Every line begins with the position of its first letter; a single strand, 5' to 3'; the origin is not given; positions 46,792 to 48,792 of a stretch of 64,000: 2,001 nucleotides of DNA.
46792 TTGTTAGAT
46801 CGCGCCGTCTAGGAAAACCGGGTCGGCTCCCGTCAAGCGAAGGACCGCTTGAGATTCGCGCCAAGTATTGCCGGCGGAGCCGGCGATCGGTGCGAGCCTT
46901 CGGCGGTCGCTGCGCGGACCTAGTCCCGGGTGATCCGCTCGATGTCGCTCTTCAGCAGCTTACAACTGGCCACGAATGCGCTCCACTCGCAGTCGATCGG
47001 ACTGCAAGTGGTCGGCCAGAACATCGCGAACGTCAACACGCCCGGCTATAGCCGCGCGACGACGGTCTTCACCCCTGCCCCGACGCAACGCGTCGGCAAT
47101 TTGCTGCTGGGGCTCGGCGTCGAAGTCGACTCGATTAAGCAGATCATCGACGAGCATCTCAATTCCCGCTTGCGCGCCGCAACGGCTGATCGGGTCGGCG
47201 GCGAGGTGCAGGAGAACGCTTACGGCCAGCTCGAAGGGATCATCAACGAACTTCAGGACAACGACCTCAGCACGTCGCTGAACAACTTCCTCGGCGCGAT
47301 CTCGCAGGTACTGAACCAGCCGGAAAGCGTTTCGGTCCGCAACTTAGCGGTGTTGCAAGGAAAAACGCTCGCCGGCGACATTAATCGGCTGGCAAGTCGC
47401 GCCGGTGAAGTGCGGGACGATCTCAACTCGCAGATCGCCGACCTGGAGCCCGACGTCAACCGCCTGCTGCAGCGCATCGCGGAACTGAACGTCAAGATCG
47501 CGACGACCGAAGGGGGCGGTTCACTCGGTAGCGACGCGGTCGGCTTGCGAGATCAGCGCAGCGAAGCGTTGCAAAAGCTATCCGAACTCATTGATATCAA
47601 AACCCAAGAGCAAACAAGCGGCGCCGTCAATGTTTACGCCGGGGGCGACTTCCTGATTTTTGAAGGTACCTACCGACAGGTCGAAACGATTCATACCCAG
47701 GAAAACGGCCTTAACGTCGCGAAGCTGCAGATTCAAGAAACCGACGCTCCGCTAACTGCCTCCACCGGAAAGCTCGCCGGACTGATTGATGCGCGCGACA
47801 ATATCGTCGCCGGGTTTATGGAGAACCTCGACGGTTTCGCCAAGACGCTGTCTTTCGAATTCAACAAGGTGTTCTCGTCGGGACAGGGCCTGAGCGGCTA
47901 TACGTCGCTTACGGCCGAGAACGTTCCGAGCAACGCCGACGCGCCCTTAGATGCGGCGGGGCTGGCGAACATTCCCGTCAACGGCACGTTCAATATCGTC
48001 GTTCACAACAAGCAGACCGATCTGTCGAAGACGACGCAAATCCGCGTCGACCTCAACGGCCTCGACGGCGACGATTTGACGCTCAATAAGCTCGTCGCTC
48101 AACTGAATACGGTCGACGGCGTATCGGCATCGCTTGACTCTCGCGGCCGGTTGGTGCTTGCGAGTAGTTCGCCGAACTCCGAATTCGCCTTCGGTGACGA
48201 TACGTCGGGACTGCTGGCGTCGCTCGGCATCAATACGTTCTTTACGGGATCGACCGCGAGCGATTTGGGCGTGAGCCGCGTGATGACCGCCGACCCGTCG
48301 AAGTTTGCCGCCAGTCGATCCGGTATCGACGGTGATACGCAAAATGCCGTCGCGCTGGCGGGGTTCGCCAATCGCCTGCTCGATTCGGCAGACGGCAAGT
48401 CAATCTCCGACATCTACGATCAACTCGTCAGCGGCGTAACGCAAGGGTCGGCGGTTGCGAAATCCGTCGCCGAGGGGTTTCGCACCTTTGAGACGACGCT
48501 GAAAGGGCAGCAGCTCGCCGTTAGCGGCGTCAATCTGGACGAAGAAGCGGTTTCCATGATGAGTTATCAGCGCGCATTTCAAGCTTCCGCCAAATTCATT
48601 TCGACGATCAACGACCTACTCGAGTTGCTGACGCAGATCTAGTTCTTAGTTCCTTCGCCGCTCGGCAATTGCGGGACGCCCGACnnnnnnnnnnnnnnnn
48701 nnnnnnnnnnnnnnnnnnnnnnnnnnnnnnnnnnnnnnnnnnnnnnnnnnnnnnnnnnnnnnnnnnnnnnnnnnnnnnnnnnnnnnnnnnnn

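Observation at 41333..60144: Flagellar cluster in which every distal (extracellular) axial component is oversized while rod/ring proteins are normal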

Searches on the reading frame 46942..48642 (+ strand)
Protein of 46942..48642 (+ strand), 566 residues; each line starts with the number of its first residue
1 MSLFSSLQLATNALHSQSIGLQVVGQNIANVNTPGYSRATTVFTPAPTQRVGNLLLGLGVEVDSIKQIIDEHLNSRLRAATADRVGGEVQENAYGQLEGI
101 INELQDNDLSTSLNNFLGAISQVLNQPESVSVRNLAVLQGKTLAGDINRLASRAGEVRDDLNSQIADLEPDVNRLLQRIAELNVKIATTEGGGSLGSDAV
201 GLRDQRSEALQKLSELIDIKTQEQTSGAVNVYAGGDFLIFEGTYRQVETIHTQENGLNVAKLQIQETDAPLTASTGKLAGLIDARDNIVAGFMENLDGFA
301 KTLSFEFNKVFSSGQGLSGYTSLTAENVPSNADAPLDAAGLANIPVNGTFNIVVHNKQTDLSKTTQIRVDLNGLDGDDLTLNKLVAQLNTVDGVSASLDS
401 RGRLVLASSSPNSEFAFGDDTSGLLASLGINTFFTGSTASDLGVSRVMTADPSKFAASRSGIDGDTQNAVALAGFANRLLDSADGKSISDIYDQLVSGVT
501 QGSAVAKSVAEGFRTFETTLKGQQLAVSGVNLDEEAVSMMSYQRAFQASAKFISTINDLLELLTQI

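Call 4: search_protein_families(library=pfam, proteins=[window:46942-48642:+], max_evalue=0.01)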
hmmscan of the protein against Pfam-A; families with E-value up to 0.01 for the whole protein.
window:46942-48642:+ (566 aa): 5 families
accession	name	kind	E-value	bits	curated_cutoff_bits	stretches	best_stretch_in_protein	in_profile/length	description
PF22638.1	FlgK_D1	-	1.1e-44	153.2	28.6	1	95-320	2-227/233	Flagellar hook-associated protein FlgK helical domain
PF06429.18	Flg_bbr_C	-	3.7e-13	49.2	23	1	525-565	5-45/46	Flagellar basal body rod FlgEFG protein C-terminal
PF00460.25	Flg_bb_rod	-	2e-06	28.1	20.7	1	7-36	1-30/31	Flagella basal body rod protein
PF07196.18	Flagellin_IN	-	0.0023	18.5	22.7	0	364-409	12-54/55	Flagellin hook IN motif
PF20159.5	YidB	-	0.003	18.3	24.3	1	78-172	40-119/132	YidB-like protein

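Call 68: search_protein_families(library=ncbifam, proteins=[window:46942-48642:+], max_evalue=0.001)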
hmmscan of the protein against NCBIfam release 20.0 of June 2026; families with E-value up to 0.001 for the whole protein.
window:46942-48642:+ (566 aa): 17 families
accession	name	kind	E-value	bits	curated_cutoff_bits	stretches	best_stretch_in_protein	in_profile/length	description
TIGR02492.1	flgK_ends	equivalog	1.9e-91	307.6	170.75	2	5-343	1-332/437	flagellar hook-associated protein FlgK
NF004238.1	PRK05682.1-1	equivalog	3e-11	43.2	400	2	9-68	5-66/414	flagellar hook protein FlgE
NF004243.1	PRK05682.2-2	equivalog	1.8e-10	40.5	801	1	1-44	1-44/420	flagellar hook protein FlgE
TIGR03506.1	FlgEFG_subfam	subfamily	2e-10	41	70.25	1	6-68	2-65/351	flagellar hook-basal body complex protein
NF009278.1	PRK12636.1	equivalog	2.3e-10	40.4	350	1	503-563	199-258/263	flagellar basal body rod protein FlgG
TIGR02488.1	flgG_G_neg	equivalog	4.4e-10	39.5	252.75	1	6-44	1-39/259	flagellar basal-body rod protein FlgG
NF004241.1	PRK05682.1-5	equivalog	6.8e-10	38.6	469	1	517-562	395-440/446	flagellar hook protein FlgE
NF040922.1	flgE_Caulobact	equivalog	3.1e-09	36.4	750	1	1-45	1-45/505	flagellar hook protein FlgE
NF005286.1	PRK06803.1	equivalog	9e-09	34.9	467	1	518-563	353-398/402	flagellar hook protein FlgE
NF004242.0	PRK05682.2-1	equivalog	2e-08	33.5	365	1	1-48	1-48/422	flagellar hook protein FlgE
NF009275.1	PRK12632.1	equivalog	3.2e-08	34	170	1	4-48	5-49/130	flagellar basal body rod protein FlgC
TIGR01395.1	FlgC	equivalog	2.1e-07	31.3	102.1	0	4-37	1-34/137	flagellar basal body rod protein FlgC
NF009279.0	PRK12637.1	equivalog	4e-07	29.1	663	1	518-564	424-470/473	flagellar hook protein FlgE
TIGR02490.1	flgF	equivalog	7.8e-07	28.9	178.5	0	10-46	4-40/218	flagellar basal-body rod protein FlgF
TIGR01396.1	FlgB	equivalog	1.4e-06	28.5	59.05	1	6-43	4-41/131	flagellar basal body rod protein FlgB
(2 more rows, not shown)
